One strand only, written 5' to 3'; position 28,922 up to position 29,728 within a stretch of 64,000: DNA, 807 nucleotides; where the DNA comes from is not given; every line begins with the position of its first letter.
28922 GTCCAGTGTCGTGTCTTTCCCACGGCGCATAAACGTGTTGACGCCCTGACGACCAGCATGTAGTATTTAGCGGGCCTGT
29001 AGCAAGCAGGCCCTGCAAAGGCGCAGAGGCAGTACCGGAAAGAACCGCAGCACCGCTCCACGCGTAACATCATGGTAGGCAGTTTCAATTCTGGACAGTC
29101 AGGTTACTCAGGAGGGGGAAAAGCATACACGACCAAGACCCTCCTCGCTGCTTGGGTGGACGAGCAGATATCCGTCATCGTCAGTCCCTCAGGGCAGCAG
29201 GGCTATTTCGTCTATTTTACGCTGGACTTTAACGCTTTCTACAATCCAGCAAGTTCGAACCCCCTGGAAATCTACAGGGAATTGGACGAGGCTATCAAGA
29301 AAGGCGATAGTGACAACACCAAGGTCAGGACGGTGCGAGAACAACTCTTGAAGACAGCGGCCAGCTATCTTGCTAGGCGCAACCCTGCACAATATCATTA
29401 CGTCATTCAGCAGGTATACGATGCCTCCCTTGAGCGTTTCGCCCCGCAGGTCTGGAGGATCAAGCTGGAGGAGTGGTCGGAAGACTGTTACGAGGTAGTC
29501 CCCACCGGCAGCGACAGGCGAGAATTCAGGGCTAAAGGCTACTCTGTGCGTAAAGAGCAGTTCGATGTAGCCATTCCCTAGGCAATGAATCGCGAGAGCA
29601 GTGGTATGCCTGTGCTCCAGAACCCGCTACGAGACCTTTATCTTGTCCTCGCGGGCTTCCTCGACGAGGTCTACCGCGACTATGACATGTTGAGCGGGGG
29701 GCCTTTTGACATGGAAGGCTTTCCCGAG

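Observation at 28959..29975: Low-G+C two-gene islet of unknown function with its own near-consensus promoter, wedged between core operons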

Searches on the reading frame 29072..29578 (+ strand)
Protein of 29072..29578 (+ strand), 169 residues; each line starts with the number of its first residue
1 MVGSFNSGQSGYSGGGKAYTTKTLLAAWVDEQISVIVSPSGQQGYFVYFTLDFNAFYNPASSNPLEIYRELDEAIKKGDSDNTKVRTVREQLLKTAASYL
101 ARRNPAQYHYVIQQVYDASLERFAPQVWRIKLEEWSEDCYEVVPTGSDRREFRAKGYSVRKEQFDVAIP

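Call 7: search_protein_families(library=pfam, proteins=[window:29072-29578:+], max_evalue=10)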
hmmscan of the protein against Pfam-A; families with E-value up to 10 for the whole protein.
window:29072-29578:+ (169 aa): 1 family
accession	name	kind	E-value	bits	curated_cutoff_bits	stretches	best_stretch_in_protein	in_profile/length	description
PF13401.12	AAA_22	-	0.16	12.7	27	1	11-100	12-79/130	AAA domain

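Call 8: search_protein_families(library=padloc, proteins=[window:29072-29578:+], max_evalue=10)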
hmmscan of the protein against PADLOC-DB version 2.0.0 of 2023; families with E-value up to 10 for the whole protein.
window:29072-29578:+ (169 aa): 0 families

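Call 9: search_protein_families(library=ncbifam, proteins=[window:29072-29578:+], max_evalue=10)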
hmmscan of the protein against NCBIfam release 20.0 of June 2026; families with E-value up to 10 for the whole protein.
window:29072-29578:+ (169 aa): 1 family
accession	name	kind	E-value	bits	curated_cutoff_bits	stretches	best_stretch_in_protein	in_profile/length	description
NF001684.0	PRK00443.1-4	subfamily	0.16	11.5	326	1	61-115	37-87/260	glucosamine-6-phosphate deaminase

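Call 10: search_protein_families(library=phrogs, proteins=[window:29072-29578:+], max_evalue=10)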
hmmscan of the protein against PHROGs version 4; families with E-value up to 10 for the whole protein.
window:29072-29578:+ (169 aa): 3 families
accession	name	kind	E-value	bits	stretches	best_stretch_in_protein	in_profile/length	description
phrog_6619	-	unknown function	0.0026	18.8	1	99-151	15-65/86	-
phrog_1389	-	unknown function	0.087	13.8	1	63-129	9-76/122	-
phrog_12370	-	unknown function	0.13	13.3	1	29-86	37-93/126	-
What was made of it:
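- Checked: 'No nameable family' is confirmed against Pfam, NCBIfam, PADLOC and PHROGs (calls 7-10).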

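Call 12: find_homologous_proteins(query=window:29072-29578:+, max_evalue=0.01)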
Query window:29072-29578:+ (169 aa): 1 proteins with E <= 0.01 among 64 candidates.
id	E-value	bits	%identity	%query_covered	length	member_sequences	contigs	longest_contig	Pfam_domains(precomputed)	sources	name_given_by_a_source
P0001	2.6e-108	377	100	100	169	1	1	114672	-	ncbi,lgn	-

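Call 14: find_encoding_contigs(protein=P0001, flank=10000, max_places=6)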
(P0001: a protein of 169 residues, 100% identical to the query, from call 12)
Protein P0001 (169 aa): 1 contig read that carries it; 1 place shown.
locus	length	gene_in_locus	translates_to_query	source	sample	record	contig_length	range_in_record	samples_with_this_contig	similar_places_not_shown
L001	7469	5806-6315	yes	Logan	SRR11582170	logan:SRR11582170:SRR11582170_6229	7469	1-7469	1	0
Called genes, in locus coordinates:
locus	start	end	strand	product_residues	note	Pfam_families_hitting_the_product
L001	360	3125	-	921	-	PF00111:Fer2 (weak), PF13510:Fer2_4, PF10588:NADH-G_4Fe-4S_3 (faint), PF22117:Fer4_Nqo3, PF12838:Fer4_7 (weak), PF04879:Molybdop_Fe4S4, PF00384:Molybdopterin, PF01568:Molydop_binding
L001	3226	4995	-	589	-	PF01512:Complex1_51K, PF10531:SLBB (weak), PF10589:NADH_4Fe-4S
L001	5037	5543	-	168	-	PF01257:2Fe-2S_thioredx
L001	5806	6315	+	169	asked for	-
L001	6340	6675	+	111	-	-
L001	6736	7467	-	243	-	?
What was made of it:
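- An independent Logan assembly shows the same junctions (call 14).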

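Call 30: search_solved_structures(query=A1, max_evalue=10)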
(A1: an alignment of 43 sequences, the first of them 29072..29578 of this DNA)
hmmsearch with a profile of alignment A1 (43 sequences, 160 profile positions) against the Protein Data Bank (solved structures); distinct sequences matched with E-value up to 10: 2.
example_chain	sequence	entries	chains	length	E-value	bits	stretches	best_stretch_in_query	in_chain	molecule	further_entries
2mi2_A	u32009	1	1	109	0.9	12.5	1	83-136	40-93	Sec-independent protein translocase protein TatB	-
7mwr_B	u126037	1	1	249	2.8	10.9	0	60-115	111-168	LHD101B4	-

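Call 32: search_protein_families(library=pfam, alignment_id=A1, max_evalue=0.01)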
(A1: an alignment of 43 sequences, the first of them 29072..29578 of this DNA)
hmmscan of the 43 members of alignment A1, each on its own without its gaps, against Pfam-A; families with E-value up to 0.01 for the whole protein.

A. member 1, window:29072-29578:+ (169 aa): 0 families

B. families by the number of members that match (of 43 scanned): 2 families
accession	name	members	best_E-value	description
PF18164.7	GNAT_C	1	0.002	GNAT-like C-terminal domain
PF22815.2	CatAgl_D1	1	0.0041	Alpha-1,3-glucanase catalytic domain D1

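Call 40: predict_structure(alignment_id=A1)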
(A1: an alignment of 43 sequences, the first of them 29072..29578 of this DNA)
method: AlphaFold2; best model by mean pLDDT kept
length: 169 residues; sequences in the alignment: 43
mean_pLDDT: 92.4   pTM: 0.86
mean pLDDT of the five models: 92.4, 92.3, 92.2, 91.9, 91.8
residues with pLDDT >= 90: 146; 70-90: 9; 50-70: 8; < 50: 6
segments of 3 or more residues with pLDDT < 50: 5-8
pLDDT, mean of each block of 10 residues (from residue 1): 49 76 99 96 97 95 97 98 98 98 98 98 98 94 84 97 97
secondary structure, 60 per line:
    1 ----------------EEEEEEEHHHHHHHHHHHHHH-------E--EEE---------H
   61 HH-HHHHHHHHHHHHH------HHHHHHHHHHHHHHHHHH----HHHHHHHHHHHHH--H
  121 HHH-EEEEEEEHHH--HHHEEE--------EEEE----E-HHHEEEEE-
elements in order: E17-23 H24-37 E48-50 H64-76 H83-100 H105-117 H120-123 E125-131 E140-142 E151-154 E164-168
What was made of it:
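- Checked: However, residues 24-37 are helical, the middle is helical, and the C-terminal third is beta-rich rather than helical (call 40).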

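Call 46: find_related_loci(query=A4, collection=metagenome_contigs, flank=8000)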
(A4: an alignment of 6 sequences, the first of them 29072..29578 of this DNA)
Query A4 (169 aa) in metagenome_contigs; peptide patterns used: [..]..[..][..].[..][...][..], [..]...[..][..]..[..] (x = any residue, [..] = any of these).
126 stretches matched a pattern; 6 encode a relative of the query (tblastn E <= 1e-3); 6 distinct loci.
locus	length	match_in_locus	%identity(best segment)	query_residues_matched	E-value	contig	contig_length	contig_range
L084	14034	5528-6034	87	1-169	7e-99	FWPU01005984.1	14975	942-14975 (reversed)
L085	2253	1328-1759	44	19-169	3e-34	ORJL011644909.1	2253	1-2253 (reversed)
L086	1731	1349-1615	33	45-132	9e-12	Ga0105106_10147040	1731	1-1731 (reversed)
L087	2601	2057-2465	30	19-132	4e-8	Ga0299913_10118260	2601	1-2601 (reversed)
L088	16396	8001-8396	26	45-166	3e-6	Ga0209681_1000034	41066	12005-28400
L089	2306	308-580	29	58-146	9e-6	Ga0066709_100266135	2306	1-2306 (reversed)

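Call 47: fold_search(model_id=the predicted structure, library=pdb)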
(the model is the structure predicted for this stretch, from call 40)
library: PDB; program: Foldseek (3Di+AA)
matches with E <= 10: 138; with E <= 0.001: 0
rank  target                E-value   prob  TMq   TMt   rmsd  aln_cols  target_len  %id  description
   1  7xf0_A                2.5e-01  0.25  0.29  0.10  12.4       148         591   14  Crystal strucutre of CasDinG in complex with ATP (released 2023-07-26)
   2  9ldi                  4.2e-01  0.38  0.31  0.30   8.5       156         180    8  The complex structure of TkoKptA/2',3',5'-p-A (released 2025-11-12)
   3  8vwb                  4.2e-01  0.12  0.22  0.11  13.0       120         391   11  CryoEM Structure of a FtsH Helical Assembly in the Aged State (released 2025-01-15)
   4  6fws_B                4.2e-01  0.06  0.18  0.07  14.2       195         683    8  Structure of DinG in complex with ssDNA and ADPBeF (released 2018-12-19)
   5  8dlc                  7.1e-01  0.02  0.14  0.12  16.2       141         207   10  Crystal structure of chalcone-isomerase like protein from Vitis vinifera (VvCHIL) (released 2023-05-10)
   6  9r35_D                1.1e+00  0.08  0.27  0.30  11.0       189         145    8  Crystal structure of the Pseudomonas putida Xre-RES toxin-antitoxin complex bound to promoter DNA (released 2025-08-20)
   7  9r35_A                1.4e+00  0.07  0.27  0.30  11.0       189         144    8  Crystal structure of the Pseudomonas putida Xre-RES toxin-antitoxin complex bound to promoter DNA (released 2025-08-20)
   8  1qcr_B                1.7e+00  0.10  0.32  0.15  11.2       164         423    9  CRYSTAL STRUCTURE OF BOVINE MITOCHONDRIAL CYTOCHROME BC1 COMPLEX, ALPHA CARBON ATOMS ONLY (released 1998-10-14)
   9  6c8c_A                2.2e+00  0.04  0.18  0.23  14.0       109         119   14  Chimeric Pol kappa RIR Rev1 C-terminal domain in complex with JHRE06 (released 2019-06-12)
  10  4ba9_C                2.3e+00  0.08  0.16  0.23   6.8        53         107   11  The structural basis for the coordination of Y-family Translesion DNA Polymerases by Rev1 (released 2013-09-25)
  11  6ciq_B                2.3e+00  0.04  0.17  0.03  17.9        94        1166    4  Pyruvate:ferredoxin oxidoreductase from Moorella thermoacetica with coenzyme A bound (released 2018-03-28)
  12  6wnk_A                2.5e+00  0.01  0.13  0.11  15.1       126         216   14  Macrocyclic peptides TDI5575 that selectively inhibit the Mycobacterium tuberculosis proteasome (released 2021-04-28)
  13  4zhe_D                2.6e+00  0.04  0.17  0.15   7.8        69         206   19  Crystal structure of the SeMet substituted Topless related protein 2 (TPR2) N-terminal domain (1-209) from rice (released 2015-08-05)
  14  5j9k_B                2.6e+00  0.04  0.17  0.15   7.6        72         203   15  Crystal structure of the rice Topless related protein 2 (TPR2) N-terminal topless domain (1-209) in complex with rice  (released 2017-07-05)
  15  9wbe_C                2.8e+00  0.01  0.15  0.13  16.8       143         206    8  Crystal structure of the CHS-CHIL complex (released 2026-03-04)
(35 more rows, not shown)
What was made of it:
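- Closest known: Xre-RES toxin-antitoxin and KptA/Tpt1. Same: They appear among the top Foldseek hits for the gene 1 model, and they are alpha/beta proteins of similar size (call 47).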

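Call 57: find_homologous_proteins(query=A1, max_evalue=0.001)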
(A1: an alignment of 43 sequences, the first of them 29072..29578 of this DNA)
Query A1 (43 sequences) (169 aa, profile of the alignment): 8 proteins with E <= 0.001 among 4524 candidates.
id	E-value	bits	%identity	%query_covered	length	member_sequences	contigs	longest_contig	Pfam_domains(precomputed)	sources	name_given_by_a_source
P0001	1.4e-42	163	100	100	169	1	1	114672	-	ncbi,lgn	-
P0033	7.0e-42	161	33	55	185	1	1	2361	-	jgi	jgi:hypothetical protein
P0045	5.5e-40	155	28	69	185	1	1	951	-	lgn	-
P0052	2.9e-38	149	33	52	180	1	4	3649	-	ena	-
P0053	3.3e-37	146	31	65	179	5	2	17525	-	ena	-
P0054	2.0e-34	137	33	52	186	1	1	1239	-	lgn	-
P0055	5.7e-31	125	34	66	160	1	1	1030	-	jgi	-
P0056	1.2e-12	66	25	71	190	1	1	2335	-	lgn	-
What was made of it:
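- Tried and rejected: A profile search with the 43-sequence alignment added only a few more unnamed proteins (call 57).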

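Call 59: find_encoding_contigs(protein=P0053, flank=8000, max_places=3)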
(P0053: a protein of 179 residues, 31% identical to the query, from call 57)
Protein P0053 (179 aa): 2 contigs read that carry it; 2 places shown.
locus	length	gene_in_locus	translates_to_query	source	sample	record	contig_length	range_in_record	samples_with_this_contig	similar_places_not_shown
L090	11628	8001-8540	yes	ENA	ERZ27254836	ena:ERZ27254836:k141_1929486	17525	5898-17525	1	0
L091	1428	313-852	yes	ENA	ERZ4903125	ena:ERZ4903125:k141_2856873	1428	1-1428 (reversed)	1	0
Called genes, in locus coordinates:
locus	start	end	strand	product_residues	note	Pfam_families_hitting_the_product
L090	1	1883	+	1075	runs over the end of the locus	PF13620:CarboxypepD_reg, PF25183:OMP_b-brl_4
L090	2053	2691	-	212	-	-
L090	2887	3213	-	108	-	-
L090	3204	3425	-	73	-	PF04014:MazE_antitoxin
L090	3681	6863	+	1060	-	PF13620:CarboxypepD_reg, PF13715:CarbopepD_reg_2 (weak), PF25183:OMP_b-brl_4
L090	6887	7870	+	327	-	PF01073:3Beta_HSD, PF01370:Epimerase, PF02719:Polysacc_synt_2, PF04321:RmlD_sub_bind, PF07993:NAD_binding_4, PF13460:NAD_binding_10, PF16363:GDP_Man_Dehyd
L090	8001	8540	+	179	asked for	-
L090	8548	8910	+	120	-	-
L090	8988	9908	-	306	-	-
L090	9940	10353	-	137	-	PF01894:YjbQ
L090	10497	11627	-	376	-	?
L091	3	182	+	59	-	?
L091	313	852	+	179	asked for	-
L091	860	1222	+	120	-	-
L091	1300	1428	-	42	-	?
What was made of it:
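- The pair occurs in unrelated contexts, including a diderm-type genome (call 59).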

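Call 69: list_cluster_members(proteins=[P0001, P0002, P0018, P0022, P0026, P0030, P0037, P0041, P0020, P0013])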
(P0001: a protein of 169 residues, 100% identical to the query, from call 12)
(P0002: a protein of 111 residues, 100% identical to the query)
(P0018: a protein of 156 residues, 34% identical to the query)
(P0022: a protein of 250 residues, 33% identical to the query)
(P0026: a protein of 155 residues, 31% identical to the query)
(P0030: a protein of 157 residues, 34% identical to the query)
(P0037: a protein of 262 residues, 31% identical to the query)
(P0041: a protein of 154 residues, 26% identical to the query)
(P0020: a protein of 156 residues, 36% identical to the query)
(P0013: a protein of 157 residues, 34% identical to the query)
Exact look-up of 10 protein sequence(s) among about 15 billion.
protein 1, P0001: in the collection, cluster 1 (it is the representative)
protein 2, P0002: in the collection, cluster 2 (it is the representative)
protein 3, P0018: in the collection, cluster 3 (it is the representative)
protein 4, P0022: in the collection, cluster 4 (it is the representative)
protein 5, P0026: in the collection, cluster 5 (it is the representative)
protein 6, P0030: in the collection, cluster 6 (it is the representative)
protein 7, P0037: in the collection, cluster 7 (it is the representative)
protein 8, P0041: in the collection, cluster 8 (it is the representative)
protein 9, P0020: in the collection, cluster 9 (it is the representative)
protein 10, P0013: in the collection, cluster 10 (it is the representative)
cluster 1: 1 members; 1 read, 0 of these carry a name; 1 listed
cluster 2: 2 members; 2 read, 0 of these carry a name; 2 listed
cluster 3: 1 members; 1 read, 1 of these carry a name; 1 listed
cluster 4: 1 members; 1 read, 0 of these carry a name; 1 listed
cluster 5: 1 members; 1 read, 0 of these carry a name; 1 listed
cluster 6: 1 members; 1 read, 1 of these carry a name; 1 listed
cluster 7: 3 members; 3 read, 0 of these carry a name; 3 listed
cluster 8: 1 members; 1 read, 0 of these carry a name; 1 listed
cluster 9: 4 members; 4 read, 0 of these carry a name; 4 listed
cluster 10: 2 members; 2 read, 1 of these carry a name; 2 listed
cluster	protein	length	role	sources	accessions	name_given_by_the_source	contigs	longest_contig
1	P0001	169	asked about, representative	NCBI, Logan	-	-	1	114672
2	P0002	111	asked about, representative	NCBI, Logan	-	-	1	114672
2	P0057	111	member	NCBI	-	-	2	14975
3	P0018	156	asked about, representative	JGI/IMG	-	hypothetical protein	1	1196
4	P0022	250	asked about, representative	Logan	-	-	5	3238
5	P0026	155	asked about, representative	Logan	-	-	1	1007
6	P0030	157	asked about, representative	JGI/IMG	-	hypothetical protein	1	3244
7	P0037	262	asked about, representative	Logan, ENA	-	-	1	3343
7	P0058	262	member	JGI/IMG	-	-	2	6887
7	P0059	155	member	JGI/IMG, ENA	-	-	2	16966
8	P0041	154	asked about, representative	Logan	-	-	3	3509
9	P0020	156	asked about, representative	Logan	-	-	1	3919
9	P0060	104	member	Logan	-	-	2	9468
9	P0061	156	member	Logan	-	-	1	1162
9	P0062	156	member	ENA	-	-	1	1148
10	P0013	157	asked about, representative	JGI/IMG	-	hypothetical protein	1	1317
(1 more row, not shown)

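Call 70: find_encoding_contigs(protein=P0059, flank=7000, max_places=3)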
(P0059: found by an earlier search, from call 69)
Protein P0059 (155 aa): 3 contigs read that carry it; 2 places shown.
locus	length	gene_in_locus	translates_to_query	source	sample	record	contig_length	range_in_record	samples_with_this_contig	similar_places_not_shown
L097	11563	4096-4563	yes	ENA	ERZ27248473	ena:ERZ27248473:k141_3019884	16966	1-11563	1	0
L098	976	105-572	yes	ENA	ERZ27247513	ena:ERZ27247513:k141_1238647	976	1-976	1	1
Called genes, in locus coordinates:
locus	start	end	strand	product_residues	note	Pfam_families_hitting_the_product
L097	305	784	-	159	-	-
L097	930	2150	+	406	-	PF00078:RVT_1, PF08388:GIIM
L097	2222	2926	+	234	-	PF09509:Hypoth_Ymh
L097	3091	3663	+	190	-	-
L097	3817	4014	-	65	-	-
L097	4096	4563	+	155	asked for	-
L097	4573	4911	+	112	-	-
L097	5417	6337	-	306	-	-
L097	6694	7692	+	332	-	-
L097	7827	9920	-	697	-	-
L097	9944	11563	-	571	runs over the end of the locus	PF02543:Carbam_trans_N, PF16861:Carbam_trans_C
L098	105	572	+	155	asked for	-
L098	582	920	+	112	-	-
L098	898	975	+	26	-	?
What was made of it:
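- L097 has a group II intron reverse transcriptase and a Hypoth_Ymh gene next to the pair (call 70).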

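Call 73: fold_search(model_id=the predicted structure, library=viral)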
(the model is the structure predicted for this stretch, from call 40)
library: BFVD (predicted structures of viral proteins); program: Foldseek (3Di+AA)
matches with E <= 10: 128; with E <= 0.001: 0
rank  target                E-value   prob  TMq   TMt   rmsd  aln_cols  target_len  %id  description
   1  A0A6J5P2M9            2.5e-01  0.25  0.31  0.32  11.2       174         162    9  Uncharacterized protein [uncultured Caudovirales phage]
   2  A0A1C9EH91            3.9e-01  0.18  0.25  0.32   9.2       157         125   11  Uncharacterized protein [Mycobacterium phage Tonenili]
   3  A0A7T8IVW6            4.8e-01  0.08  0.21  0.26  12.5       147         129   12  (no name in the UniProt tables at hand)
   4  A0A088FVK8            6.6e-01  0.15  0.28  0.31   8.6       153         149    9  Uncharacterized protein [Shigella phage Shf125875]
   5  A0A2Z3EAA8            7.1e-01  0.09  0.29  0.11  15.0       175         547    9  (no name in the UniProt tables at hand)
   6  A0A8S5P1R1            7.6e-01  0.07  0.23  0.23  13.0       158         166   11  Uncharacterized protein [Myoviridae sp. ctLnO19]
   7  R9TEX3                7.6e-01  0.04  0.22  0.11  14.5       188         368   11  Uncharacterized protein [Vibrio phage nt-1]
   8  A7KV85                9.2e-01  0.20  0.20  0.20   3.1        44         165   16  (no name in the UniProt tables at hand)
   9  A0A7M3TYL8            1.1e+00  0.04  0.22  0.20  17.4       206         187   12  (no name in the UniProt tables at hand)
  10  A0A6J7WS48            1.3e+00  0.06  0.18  0.12   7.3       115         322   12  Uncharacterized protein [uncultured Caudovirales phage]
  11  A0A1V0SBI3            1.3e+00  0.04  0.18  0.15  10.4       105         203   14  Uncharacterized protein [Catovirus CTV1]
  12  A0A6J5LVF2            1.4e+00  0.08  0.28  0.18   8.2       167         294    8  Uncharacterized protein [uncultured Caudovirales phage]
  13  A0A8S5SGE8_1          1.4e+00  0.04  0.20  0.04  22.2       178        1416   10  Nuclease [Podoviridae sp. ctZih56]
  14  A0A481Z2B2            1.4e+00  0.02  0.10  0.05  14.1        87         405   13  Uncharacterized protein [Pithovirus LCPAC101]
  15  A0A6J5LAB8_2          1.5e+00  0.10  0.31  0.09   9.6       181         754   11  ParB/Sulfiredoxin [uncultured Caudovirales phage]
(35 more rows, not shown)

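Call 75: search_protein_families(library=phrogs, alignment_id=A1, max_evalue=0.01)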
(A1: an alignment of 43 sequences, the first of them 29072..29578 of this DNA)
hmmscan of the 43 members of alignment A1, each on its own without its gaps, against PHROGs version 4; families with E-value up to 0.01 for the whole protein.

A. member 1, window:29072-29578:+ (169 aa): 1 family
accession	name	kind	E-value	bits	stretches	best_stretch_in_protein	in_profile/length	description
phrog_6619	-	unknown function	0.0026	18.8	1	99-151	15-65/86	-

B. families by the number of members that match (of 43 scanned): 2 families
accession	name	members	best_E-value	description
phrog_6619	-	1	0.0026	-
phrog_38632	-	1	0.0085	-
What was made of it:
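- On Phage or plasmid gene families: The only PHROG hit is one member at E = 0.0026 (calls 10, 75).
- There is no convincing PHROG match (calls 10, 75).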
